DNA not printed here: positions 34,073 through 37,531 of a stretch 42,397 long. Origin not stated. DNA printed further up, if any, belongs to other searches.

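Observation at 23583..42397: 19-kb island dense in GT-C-like glycosyltransferases: candidate uncharacterised periplasmic glycosylation system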

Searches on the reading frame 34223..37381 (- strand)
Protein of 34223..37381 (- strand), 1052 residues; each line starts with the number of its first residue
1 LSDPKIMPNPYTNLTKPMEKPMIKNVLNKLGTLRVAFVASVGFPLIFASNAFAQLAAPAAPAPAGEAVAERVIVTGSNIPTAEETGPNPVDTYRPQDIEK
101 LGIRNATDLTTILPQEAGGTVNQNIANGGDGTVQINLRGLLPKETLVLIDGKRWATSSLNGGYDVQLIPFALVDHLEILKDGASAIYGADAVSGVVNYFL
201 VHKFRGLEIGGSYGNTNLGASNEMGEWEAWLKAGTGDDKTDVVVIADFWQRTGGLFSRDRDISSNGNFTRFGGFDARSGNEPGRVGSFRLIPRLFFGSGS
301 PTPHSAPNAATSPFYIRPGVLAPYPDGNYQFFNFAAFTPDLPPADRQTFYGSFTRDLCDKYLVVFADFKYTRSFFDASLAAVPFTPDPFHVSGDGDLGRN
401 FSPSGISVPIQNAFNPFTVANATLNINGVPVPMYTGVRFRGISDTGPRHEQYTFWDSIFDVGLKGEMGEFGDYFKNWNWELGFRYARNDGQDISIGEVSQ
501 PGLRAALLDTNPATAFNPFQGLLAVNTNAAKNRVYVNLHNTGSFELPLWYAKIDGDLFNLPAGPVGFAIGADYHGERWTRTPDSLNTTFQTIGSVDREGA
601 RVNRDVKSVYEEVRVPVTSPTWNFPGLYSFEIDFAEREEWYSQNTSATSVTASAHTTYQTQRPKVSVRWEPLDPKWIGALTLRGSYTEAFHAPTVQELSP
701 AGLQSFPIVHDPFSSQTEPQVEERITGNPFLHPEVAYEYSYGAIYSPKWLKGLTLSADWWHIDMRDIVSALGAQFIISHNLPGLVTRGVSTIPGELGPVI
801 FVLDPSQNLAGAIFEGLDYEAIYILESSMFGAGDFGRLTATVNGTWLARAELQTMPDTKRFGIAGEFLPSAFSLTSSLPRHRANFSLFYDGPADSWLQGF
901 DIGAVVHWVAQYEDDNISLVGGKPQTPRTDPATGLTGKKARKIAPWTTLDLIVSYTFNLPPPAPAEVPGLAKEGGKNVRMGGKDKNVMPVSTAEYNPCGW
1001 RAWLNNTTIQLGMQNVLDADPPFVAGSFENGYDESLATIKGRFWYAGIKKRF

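Call 4: search_protein_families(library=pfam, proteins=[window:34223-37381:-], max_evalue=0.01)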
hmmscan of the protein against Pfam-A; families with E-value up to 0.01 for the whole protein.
window:34223-37381:- (1052 aa): 1 family
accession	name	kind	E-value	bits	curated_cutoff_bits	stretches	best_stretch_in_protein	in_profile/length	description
PF07715.20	Plug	-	1.3e-16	61.5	23.9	1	85-195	4-107/107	TonB-dependent Receptor Plug Domain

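Call 5: search_protein_families(library=ncbifam, proteins=[window:34223-37381:-], max_evalue=0.01)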
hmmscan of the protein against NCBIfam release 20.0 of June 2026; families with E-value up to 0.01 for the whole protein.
window:34223-37381:- (1052 aa): 21 families
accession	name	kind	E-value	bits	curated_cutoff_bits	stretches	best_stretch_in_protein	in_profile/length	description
TIGR01785.1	TonB-hemin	subfamily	2.8e-17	62.4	316.85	2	70-198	2-126/677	TonB-dependent heme/hemoglobin receptor family protein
TIGR01779.1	TonB-B12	equivalog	1.2e-16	60.4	599.7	1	60-202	19-155/614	TonB-dependent vitamin B12 receptor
NF007926.1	PRK10641.1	equivalog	6e-16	58.1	836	1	64-247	22-193/617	TonB-dependent vitamin B12 receptor BtuB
TIGR01786.1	TonB-hemlactrns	subfamily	1.5e-14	53.3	323.75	2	94-198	29-131/719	TonB-dependent hemoglobin/transferrin/lactoferrin family receptor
NF007478.2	PRK10064.1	equivalog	1.5e-14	53.2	745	1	58-199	19-156/663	catecholate siderophore receptor CirA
NF010010.0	PRK13483.1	equivalog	5.1e-11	41.3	927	1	59-198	23-160/660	ligand-gated channel protein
TIGR01783.1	TonB-siderophor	subfamily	3.8e-10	39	223.5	1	90-198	6-105/649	TonB-dependent siderophore receptor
NF010011.0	PRK13484.1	equivalog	5.8e-10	38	1197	1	68-198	29-156/682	IreA family TonB-dependent siderophore receptor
NF010048.1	PRK13524.1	subfamily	6.7e-10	38.1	493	1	90-198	57-173/744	FepA family TonB-dependent siderophore receptor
NF010038.0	PRK13513.1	equivalog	5.5e-09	35.1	942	1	69-198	35-162/659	ligand-gated channel protein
NF010051.0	PRK13528.1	subfamily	3.2e-08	32.3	583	1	105-198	66-169/727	FepA family TonB-dependent siderophore receptor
NF010012.0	PRK13486.1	equivalog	1.9e-07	29.9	924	1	106-200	59-157/696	TonB-dependent receptor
NF050067.1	TonBEntbctnRecCfrA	equivalog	1.4e-06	26.9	1200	1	123-198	75-155/698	TonB-dependent ferric enterobactin receptor CfrA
NF052649.1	TonRcptRhtA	equivalog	4e-06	25.3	1100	1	43-198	15-162/744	TonB-dependent siderophore receptor RhtA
TIGR04056.1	OMP_RagA_SusC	subfamily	6.6e-06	24.7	368.25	1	114-196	120-199/981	SusC/RagA family TonB-linked outer membrane protein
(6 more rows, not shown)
